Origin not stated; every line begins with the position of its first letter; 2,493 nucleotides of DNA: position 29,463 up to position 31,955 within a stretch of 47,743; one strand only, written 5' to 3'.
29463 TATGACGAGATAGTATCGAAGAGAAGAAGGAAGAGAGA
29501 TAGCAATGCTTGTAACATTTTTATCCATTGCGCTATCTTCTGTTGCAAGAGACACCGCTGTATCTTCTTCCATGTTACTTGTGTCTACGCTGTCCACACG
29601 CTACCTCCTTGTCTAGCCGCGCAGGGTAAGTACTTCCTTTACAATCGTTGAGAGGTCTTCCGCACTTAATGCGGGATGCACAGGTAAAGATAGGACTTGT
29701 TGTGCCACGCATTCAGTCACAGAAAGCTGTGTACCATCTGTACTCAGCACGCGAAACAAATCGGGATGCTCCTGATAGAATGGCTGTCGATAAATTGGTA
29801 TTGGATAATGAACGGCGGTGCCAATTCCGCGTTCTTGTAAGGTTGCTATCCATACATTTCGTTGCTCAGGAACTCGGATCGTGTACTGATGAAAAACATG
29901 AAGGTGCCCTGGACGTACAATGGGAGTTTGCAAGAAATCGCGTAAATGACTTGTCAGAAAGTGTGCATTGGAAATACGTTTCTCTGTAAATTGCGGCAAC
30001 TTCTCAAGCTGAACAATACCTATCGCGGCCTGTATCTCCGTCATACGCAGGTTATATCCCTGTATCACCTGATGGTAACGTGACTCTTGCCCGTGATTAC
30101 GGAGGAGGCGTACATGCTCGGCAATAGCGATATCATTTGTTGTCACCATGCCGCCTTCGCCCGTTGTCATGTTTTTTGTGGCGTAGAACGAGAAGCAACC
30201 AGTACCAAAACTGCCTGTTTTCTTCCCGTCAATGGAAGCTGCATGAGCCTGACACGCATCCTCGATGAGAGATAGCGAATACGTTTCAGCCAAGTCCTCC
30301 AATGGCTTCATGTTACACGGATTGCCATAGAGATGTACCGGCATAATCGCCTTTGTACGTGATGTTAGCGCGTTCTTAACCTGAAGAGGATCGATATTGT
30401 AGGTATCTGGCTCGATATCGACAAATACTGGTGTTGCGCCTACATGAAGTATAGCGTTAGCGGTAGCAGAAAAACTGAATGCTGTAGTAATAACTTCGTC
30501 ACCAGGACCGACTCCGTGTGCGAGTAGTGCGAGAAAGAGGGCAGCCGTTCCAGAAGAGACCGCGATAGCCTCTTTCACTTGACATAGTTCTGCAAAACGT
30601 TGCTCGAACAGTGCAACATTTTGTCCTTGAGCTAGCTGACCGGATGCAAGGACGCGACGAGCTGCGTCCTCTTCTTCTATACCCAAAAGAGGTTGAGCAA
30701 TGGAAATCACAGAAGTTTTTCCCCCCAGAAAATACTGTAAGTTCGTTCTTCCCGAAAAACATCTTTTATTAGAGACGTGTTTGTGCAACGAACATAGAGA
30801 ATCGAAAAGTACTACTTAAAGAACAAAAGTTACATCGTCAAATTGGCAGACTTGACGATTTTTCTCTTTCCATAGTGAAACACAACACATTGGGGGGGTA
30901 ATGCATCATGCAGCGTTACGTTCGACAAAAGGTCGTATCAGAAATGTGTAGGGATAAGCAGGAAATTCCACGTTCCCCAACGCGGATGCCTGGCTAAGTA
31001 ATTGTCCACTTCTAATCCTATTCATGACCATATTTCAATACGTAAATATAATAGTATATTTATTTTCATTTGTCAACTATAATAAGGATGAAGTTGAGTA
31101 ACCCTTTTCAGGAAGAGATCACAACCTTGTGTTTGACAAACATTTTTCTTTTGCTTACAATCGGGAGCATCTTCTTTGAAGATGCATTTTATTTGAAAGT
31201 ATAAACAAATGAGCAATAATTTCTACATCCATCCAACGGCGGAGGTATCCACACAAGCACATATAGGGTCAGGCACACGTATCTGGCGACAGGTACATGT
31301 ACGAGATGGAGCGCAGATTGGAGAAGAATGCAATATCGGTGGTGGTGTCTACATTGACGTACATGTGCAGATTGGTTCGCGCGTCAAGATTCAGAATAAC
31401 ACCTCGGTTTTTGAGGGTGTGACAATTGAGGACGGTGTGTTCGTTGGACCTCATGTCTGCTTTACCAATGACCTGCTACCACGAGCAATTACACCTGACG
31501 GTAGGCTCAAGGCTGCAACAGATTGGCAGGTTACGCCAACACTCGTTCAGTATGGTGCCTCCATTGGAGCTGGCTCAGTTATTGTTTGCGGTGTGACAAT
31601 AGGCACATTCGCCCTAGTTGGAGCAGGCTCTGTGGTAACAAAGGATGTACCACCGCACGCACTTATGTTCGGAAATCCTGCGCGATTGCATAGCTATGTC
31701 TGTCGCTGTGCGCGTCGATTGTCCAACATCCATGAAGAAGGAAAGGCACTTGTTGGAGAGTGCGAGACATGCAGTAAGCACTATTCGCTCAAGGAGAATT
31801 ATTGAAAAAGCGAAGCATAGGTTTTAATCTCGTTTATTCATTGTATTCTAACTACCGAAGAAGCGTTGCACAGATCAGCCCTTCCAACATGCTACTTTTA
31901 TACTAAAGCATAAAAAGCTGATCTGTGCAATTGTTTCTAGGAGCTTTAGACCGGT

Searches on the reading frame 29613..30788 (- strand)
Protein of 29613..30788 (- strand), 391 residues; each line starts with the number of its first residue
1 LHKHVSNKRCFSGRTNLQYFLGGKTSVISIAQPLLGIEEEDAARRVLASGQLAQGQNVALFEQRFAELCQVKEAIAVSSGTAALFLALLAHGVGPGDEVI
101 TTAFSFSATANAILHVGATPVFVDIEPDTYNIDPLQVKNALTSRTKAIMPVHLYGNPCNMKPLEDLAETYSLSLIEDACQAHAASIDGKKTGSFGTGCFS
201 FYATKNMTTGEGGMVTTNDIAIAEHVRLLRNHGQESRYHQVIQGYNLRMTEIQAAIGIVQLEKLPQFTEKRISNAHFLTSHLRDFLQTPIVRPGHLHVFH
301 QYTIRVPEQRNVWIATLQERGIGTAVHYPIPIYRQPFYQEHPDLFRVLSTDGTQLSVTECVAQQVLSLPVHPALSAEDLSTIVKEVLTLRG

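Call 8: search_protein_families(library=pfam, proteins=[window:29613-30788:-], max_evalue=0.001)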
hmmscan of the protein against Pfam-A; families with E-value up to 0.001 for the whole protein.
window:29613-30788:- (391 aa): 4 families
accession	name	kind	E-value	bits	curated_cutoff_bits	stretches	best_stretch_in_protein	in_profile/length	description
PF01041.23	DegT_DnrJ_EryC1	-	7.5e-125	417.3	19.8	1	38-386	6-359/360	DegT/DnrJ/EryC1/StrS aminotransferase family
PF01212.27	Beta_elim_lyase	-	5.4e-07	29.7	27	1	52-279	28-262/288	Beta-eliminating lyase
PF01053.26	Cys_Met_Meta_PP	-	1.5e-06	27.4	27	1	58-148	54-141/381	Cys/Met metabolism PLP-dependent enzyme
PF00155.27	Aminotran_1_2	-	6.3e-06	26.1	19.7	1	49-148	32-150/361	Aminotransferase class I and II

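Call 16: search_protein_families(library=ncbifam, proteins=[window:29613-30788:-], max_evalue=0.00001)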
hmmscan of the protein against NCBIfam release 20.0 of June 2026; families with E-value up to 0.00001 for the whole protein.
window:29613-30788:- (391 aa): 19 families
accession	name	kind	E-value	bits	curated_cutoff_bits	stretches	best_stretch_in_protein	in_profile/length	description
TIGR03588.1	PseC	equivalog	3.2e-90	302.8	423.5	1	39-387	11-377/380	UDP-4-amino-4,6-dideoxy-N-acetyl-beta-L-altrosamine transaminase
NF008658.2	PRK11658.1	equivalog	1.8e-76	257.2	631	1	27-386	4-373/379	UDP-4-amino-4-deoxy-L-arabinose aminotransferase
TIGR04181.1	NHT_00031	hypoth_equivalog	5.3e-69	232.8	420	1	28-343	1-340/359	LegC family aminotransferase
NF011936.0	PRK15407.1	equivalog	2.1e-65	221.1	423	2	32-235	41-253/440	lipopolysaccharide biosynthesis protein RfbH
NF008687.0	PRK11706.1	equivalog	8.1e-65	219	375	1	29-388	3-372/375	dTDP-4-amino-4,6-dideoxygalactose transaminase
TIGR04427.1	PLP_DesI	equivalog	4.4e-58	197.2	650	1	54-383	50-376/390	dTDP-4-dehydro-6-deoxyglucose aminotransferase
TIGR02379.1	ECA_wecE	subfamily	9.8e-53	179.2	434.85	1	33-387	7-372/376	dTDP-4-amino-4,6-dideoxy-D-glucose transaminase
NF006488.0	PRK08912.1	equivalog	1.3e-11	44.1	498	1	56-184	70-193/387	aminotransferase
NF006569.0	PRK09082.1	subfamily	9.3e-09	34.9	420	1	62-149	81-168/386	methionine aminotransferase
NF004975.0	PRK06348.1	equivalog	3e-08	33.1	549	1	61-149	79-167/384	pyridoxal phosphate-dependent aminotransferase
NF004770.0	PRK06108.1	subfamily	1.8e-07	30.3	422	1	62-149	87-175/396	pyridoxal phosphate-dependent aminotransferase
NF005816.0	PRK07682.1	equivalog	3.9e-07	29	620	1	61-167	79-189/390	aminotransferase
NF009079.0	PRK12414.1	subfamily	4e-07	29.4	481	1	72-149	91-167/384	methionine aminotransferase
NF006096.0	PRK08248.1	equivalog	4.4e-07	28.9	726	1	60-179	68-187/431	homocysteine synthase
NF002878.0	PRK03321.1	subfamily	1.3e-06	27.4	374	1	62-149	63-150/352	histidinol-phosphate transaminase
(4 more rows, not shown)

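Call 26: search_solved_structures(query=window:29613-30788:-, max_evalue=1e-30)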
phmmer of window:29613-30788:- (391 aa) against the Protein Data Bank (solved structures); distinct sequences matched with E-value up to 1e-30: 51.
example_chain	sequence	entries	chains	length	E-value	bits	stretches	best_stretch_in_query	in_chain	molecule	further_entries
7b0d_A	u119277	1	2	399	7.8e-85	288.4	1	38-382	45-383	Glutamine--scyllo-inositol transaminase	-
3dr7_A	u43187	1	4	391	2.3e-70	240.8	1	19-383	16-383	Putative perosamine synthetase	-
3bn1_A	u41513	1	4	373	8e-70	239.1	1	28-383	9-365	Perosamine synthetase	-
3dr4_A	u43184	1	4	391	1.6e-69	238.1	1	19-383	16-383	Putative perosamine synthetase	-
3frk_A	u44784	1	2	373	1.1e-66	228.8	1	55-385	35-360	QdtB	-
3nyu_A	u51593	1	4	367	1.2e-66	228.6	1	42-382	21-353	Aminotransferase WbpE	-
3nu7_A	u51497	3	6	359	1.5e-66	228.3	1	42-381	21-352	Aminotransferase WbpE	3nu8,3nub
3nys_A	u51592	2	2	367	7.1e-66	226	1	42-382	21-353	Aminotransferase WbpE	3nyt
2oga_A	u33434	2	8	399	7.7e-66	225.9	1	35-378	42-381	Transaminase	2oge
8e75_A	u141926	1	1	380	4.4e-63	216.9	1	40-383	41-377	DegT/DnrJ/EryC1/StrS aminotransferase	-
8e77_A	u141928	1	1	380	4.5e-63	216.9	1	40-383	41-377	DegT/DnrJ/EryC1/StrS aminotransferase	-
7b0m_AAA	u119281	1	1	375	5.1e-63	216.7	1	33-271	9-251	Sugar aminotransferase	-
3uwc_A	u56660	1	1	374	4.5e-61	210.2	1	44-386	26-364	Nucleotide-sugar aminotransferase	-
7n63_A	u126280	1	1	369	6e-60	206.6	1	40-382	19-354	Putative aminotransferase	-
8sng_A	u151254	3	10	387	4.5e-59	203.7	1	28-386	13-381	UDP-4-amino-4-deoxy-L-arabinose--oxoglutarate aminotransferase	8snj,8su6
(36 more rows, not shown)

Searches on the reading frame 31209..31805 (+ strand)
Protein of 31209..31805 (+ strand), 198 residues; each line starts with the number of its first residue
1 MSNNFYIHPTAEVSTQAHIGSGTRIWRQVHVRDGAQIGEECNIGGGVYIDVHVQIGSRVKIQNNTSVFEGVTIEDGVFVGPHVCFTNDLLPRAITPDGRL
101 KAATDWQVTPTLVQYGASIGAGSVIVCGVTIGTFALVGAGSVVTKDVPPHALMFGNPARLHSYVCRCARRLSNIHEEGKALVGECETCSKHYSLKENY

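Call 8: search_protein_families(library=pfam, proteins=[window:31209-31805:+], max_evalue=0.001)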
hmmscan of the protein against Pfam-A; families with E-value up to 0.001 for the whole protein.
window:31209-31805:+ (198 aa): 3 families
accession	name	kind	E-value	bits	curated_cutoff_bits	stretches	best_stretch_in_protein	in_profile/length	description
PF00132.30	Hexapep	-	6.5e-19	67.2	27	3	17-49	2-34/36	Bacterial transferase hexapeptide (six repeats)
PF14602.12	Hexapep_2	-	7.6e-09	35.6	27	1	37-67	4-32/34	Hexapeptide repeat of succinyl-transferase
PF25084.1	LbH_EIF2B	-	2.3e-08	34.4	54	1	4-83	9-91/105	EIF2B subunit epsilon LbH domain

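Call 16: search_protein_families(library=ncbifam, proteins=[window:31209-31805:+], max_evalue=0.00001)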
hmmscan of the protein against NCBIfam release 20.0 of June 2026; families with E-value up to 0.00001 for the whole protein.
window:31209-31805:+ (198 aa): 41 families (the best 25 are shown)
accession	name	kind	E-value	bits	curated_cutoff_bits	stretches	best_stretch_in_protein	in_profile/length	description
TIGR03570.1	NeuD_NnaD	subfamily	9.9e-27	93.9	160.8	2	6-84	89-167/202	NeuD/PglB/VioB family sugar acetyltransferase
NF002060.0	PRK00892.1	subfamily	3.5e-18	65.8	207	1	6-82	103-179/345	UDP-3-O-(3-hydroxymyristoyl)glucosamine N-acyltransferase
TIGR01853.1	lipid_A_lpxD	equivalog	5.3e-17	61.7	242.5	1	6-74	94-162/325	UDP-3-O-(3-hydroxymyristoyl)glucosamine N-acyltransferase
NF003657.0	PRK05289.1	equivalog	3.7e-16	59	226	2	6-67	5-66/264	acyl-ACP--UDP-N-acetylglucosamine O-acyltransferase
NF010937.0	PRK14357.1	equivalog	1.2e-15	57.4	658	1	109-156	382-429/448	bifunctional UDP-N-acetylglucosamine diphosphorylase/glucosamine-1-phosphate N-acetyltransferase GlmU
TIGR01173.1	glmU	equivalog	1.4e-15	57.2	366.85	2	110-156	391-437/452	bifunctional UDP-N-acetylglucosamine diphosphorylase/glucosamine-1-phosphate N-acetyltransferase GlmU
NF041874.1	EPS_EpsC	equivalog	1e-14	54.6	150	1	109-160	113-163/168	serine O-acetyltransferase EpsC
TIGR03532.1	DapD_Ac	equivalog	1.8e-14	53.9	231.75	1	110-168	160-218/231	2,3,4,5-tetrahydropyridine-2,6-dicarboxylate N-acetyltransferase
NF058585.1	HptprglPActTf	PfamEq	6.1e-14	51.9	300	1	118-160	114-156/172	heptaprenylglyceryl phosphate O-acetyltransferase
NF010935.0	PRK14355.1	equivalog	6.5e-14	51.4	718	1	12-82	264-332/459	bifunctional UDP-N-acetylglucosamine diphosphorylase/glucosamine-1-phosphate N-acetyltransferase GlmU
NF050158.1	CarbAnhydGPos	equivalog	1.4e-13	50.9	250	1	112-161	89-140/172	gamma carbonic anhydrase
NF010940.0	PRK14360.1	equivalog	2.3e-13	49.5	602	1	110-155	390-435/452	bifunctional UDP-N-acetylglucosamine diphosphorylase/glucosamine-1-phosphate N-acetyltransferase GlmU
TIGR01852.1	lipid_A_lpxA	equivalog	4e-13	49.2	231.05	1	7-65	1-59/254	acyl-ACP--UDP-N-acetylglucosamine O-acyltransferase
TIGR03308.1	phn_thr-fam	hypoth_equivalog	3.5e-12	46.6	201.65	1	117-164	115-164/204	phosphonate metabolim protein, transferase hexapeptide repeat family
NF007240.0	PRK09677.1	equivalog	7.4e-12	45.1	243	1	118-160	138-180/192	putative lipopolysaccharide biosynthesis O-acetyl transferase WbbJ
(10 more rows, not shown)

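Call 27: search_solved_structures(query=window:31209-31805:+, max_evalue=0.00001)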
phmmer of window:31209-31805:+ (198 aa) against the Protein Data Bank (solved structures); distinct sequences matched with E-value up to 0.00001: 51.
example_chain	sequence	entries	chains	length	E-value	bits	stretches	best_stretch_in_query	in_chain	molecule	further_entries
3mqg_A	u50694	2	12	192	4.2e-42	147.4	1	7-172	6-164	Lipopolysaccharides biosynthesis acetyltransferase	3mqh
4mzu_A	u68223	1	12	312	1.5e-32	116.2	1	7-164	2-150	WxcM-like protein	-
7s43_A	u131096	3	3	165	6.7e-32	114.1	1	5-154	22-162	N-acetyltransferase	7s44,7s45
7s3u_A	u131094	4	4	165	4.5e-31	111.4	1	5-154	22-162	N-acetyltransferase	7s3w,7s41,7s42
3fs8_A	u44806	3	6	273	8.8e-19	71.3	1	17-162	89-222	QdtC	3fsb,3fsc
3ftt_A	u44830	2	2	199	1e-11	48.2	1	52-160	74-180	Putative acetyltransferase SACOL2570 | Galactoside O-acetyltransferase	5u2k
3v4e_A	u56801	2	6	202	1e-11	48.2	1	52-160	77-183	Galactoside O-acetyltransferase | Putative acetyltransferase SACOL2570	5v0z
4egg_A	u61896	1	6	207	1.1e-11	48.2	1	52-160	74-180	Putative acetyltransferase SACOL2570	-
4dcl_A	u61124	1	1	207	1.2e-11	48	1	52-160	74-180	Putative acetyltransferase SACOL2570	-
3r8y_A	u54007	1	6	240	3.5e-11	46.5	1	41-177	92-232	2,3,4,5-tetrahydropyridine-2,6-dicarboxylate N-acetyltransferase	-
3srt_A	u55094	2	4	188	5.1e-11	45.9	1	26-160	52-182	Maltose O-acetyltransferase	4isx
3ect_A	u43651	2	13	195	2.2e-10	43.9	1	53-160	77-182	Hexapeptide-repeat containing-acetyltransferase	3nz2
4eab_A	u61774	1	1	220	3e-09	40.2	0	117-160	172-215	Perosamine N-acetyltransferase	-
1kqa_A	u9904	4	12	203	3.2e-09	40.1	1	36-160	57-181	GALACTOSIDE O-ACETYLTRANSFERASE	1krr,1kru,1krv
1j2z_A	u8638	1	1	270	6.3e-09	39.1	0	17-93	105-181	Acyl-[acyl-carrier-protein]--UDP-N-acetylglucosamine O-acyltransferase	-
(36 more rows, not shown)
